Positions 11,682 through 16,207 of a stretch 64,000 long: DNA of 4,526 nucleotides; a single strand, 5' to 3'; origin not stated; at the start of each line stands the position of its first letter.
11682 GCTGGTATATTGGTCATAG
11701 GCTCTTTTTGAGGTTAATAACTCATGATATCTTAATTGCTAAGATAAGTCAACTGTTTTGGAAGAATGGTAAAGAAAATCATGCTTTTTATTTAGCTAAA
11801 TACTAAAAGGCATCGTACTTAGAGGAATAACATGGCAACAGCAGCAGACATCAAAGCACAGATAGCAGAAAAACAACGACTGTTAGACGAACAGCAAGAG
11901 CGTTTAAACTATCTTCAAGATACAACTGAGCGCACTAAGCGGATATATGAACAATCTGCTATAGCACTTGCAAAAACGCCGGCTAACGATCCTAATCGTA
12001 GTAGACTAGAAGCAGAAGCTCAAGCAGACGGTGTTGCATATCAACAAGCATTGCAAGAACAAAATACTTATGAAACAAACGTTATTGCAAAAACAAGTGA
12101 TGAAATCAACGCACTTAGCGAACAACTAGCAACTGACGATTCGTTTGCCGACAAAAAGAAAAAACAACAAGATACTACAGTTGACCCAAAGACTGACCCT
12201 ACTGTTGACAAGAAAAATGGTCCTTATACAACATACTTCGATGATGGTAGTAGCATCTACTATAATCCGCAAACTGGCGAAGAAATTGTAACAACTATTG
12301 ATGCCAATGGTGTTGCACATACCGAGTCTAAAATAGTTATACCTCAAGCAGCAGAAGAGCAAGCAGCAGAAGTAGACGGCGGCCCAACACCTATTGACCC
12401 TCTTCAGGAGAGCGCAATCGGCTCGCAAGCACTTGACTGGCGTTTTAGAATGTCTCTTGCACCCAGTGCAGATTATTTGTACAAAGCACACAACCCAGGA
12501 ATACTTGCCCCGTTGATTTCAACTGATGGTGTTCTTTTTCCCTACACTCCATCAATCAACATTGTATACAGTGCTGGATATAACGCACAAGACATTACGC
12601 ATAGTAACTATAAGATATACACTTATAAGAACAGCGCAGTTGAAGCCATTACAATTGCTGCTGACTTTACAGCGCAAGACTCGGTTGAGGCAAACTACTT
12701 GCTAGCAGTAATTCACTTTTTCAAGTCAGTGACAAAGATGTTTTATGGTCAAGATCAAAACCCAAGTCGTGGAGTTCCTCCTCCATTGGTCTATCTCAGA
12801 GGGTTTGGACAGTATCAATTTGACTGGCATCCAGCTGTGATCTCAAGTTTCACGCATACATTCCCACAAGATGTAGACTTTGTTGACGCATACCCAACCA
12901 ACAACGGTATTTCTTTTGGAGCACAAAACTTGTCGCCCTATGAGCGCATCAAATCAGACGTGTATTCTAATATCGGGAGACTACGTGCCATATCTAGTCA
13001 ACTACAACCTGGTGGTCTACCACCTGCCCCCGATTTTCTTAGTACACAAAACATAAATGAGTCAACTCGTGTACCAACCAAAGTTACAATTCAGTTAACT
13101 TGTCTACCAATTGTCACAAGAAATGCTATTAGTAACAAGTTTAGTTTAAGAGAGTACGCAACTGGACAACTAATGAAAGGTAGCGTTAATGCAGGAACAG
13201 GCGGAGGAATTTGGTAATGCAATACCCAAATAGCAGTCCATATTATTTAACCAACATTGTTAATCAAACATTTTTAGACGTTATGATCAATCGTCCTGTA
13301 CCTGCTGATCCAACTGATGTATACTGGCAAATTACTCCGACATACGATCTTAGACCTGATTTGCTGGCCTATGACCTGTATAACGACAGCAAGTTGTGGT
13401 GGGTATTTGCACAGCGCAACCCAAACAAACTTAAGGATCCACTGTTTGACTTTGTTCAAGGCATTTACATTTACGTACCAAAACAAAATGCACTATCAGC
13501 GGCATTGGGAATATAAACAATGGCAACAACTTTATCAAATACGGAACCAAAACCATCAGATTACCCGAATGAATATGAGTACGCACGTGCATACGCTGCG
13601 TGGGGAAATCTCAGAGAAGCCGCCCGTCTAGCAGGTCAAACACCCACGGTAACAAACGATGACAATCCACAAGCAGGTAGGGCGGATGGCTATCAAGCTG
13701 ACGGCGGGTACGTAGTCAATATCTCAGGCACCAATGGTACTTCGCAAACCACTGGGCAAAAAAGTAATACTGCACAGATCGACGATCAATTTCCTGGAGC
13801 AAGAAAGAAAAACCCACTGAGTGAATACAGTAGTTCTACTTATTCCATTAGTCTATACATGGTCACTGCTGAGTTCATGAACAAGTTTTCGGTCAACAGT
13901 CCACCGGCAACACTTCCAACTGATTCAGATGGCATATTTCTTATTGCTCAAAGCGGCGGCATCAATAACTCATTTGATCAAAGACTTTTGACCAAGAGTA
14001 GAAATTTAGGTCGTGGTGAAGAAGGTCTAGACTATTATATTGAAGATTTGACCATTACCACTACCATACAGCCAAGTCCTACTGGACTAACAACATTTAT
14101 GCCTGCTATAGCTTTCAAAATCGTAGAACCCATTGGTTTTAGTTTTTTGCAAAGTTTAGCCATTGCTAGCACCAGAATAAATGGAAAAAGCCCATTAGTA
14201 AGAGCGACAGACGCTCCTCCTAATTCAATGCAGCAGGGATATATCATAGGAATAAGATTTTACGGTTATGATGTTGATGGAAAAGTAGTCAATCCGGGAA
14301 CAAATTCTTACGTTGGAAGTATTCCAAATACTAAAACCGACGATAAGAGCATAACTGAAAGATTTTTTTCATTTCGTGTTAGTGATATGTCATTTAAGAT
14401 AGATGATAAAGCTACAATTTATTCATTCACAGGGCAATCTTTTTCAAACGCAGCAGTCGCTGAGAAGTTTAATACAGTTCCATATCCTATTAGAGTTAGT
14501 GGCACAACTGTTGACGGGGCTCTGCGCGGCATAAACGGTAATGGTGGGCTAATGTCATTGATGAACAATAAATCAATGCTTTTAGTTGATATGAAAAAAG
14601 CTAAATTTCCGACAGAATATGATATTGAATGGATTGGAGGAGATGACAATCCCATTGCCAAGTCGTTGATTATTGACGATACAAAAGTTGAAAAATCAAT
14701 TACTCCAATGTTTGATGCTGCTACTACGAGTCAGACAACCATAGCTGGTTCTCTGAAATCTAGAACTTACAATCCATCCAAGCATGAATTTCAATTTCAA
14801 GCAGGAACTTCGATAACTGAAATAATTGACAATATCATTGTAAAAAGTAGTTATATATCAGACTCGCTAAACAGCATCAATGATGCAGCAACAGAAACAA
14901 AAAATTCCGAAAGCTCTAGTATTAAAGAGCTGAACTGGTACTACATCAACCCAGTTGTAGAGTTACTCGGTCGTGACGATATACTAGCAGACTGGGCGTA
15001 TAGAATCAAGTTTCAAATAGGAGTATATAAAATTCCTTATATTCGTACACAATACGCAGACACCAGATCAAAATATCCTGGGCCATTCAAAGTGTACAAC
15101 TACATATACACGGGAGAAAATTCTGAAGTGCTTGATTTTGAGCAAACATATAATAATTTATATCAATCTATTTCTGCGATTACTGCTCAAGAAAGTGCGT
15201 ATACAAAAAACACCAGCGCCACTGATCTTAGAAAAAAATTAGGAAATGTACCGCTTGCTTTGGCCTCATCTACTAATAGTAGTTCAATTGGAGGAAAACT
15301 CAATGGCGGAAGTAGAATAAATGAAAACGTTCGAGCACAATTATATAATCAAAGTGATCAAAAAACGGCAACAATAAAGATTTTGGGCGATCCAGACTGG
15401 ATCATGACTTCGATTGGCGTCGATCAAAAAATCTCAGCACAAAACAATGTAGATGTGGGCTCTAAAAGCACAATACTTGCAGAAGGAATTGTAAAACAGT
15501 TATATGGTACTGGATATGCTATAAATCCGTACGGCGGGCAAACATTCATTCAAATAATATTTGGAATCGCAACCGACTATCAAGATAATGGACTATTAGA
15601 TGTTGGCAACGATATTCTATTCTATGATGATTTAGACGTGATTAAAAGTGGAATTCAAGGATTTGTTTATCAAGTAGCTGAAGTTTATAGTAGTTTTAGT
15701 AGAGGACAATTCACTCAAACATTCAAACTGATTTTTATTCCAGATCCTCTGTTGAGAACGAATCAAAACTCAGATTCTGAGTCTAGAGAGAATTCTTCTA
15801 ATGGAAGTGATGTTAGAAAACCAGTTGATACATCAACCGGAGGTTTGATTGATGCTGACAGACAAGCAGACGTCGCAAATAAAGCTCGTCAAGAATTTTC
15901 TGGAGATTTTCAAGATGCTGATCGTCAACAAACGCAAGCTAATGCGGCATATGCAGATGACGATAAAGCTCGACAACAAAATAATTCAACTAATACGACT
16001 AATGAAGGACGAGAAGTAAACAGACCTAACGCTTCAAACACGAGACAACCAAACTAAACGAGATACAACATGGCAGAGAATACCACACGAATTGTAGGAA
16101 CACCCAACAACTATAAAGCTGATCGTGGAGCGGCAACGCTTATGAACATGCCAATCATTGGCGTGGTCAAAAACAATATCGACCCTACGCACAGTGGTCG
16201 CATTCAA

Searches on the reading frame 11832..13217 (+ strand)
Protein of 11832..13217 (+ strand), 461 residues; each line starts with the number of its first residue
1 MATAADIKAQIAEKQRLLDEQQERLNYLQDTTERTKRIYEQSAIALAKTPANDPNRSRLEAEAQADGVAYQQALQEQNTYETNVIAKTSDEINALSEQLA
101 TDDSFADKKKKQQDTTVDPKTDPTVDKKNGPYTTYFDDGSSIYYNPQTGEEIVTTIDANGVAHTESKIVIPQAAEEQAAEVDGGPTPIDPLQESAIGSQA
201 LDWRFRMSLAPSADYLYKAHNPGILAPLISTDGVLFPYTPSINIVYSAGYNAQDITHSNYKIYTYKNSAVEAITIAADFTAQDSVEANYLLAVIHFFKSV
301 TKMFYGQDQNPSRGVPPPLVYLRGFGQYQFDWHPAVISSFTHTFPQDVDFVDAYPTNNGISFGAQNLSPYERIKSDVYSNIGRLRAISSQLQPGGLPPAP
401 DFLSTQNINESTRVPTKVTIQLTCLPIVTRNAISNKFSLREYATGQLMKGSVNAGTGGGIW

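Call 8: search_protein_families(library=phrogs, proteins=[window:11832-13217:+])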
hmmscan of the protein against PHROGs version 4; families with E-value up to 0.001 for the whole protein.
window:11832-13217:+ (461 aa): 1 family
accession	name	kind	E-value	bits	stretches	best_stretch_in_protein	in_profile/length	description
phrog_12050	-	head and packaging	4.8e-41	142.4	1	201-353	266-430/507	virion structural protein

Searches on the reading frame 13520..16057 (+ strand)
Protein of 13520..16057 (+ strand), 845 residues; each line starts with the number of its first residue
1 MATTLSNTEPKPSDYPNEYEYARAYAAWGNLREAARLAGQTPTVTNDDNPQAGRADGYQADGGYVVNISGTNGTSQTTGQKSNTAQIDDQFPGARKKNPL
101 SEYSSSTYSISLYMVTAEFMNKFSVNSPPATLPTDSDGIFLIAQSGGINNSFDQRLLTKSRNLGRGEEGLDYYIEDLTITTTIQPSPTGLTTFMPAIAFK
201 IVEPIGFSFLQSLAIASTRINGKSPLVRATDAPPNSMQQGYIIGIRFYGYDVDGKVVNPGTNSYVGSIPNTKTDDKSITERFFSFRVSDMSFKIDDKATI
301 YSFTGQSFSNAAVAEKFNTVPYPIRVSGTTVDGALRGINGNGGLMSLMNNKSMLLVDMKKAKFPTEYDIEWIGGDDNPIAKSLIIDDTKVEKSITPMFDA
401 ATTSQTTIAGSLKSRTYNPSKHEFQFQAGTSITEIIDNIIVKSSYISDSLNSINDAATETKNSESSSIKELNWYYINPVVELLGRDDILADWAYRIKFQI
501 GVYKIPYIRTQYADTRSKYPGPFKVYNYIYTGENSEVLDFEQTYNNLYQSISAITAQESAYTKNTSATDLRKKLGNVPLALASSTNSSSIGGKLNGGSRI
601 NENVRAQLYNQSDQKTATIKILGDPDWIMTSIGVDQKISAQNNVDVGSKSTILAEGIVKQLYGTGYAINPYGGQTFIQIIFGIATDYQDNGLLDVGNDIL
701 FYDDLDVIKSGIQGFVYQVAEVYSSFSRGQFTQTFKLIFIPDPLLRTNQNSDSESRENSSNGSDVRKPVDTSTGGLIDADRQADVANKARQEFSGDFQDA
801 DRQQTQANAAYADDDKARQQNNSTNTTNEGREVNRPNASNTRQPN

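Call 8: search_protein_families(library=phrogs, proteins=[window:13520-16057:+])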
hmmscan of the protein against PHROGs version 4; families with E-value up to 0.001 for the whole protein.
window:13520-16057:+ (845 aa): 1 family
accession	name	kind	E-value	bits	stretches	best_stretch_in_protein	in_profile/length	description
phrog_11190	-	head and packaging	6.9e-11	42.1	1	389-551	305-470/753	virion structural protein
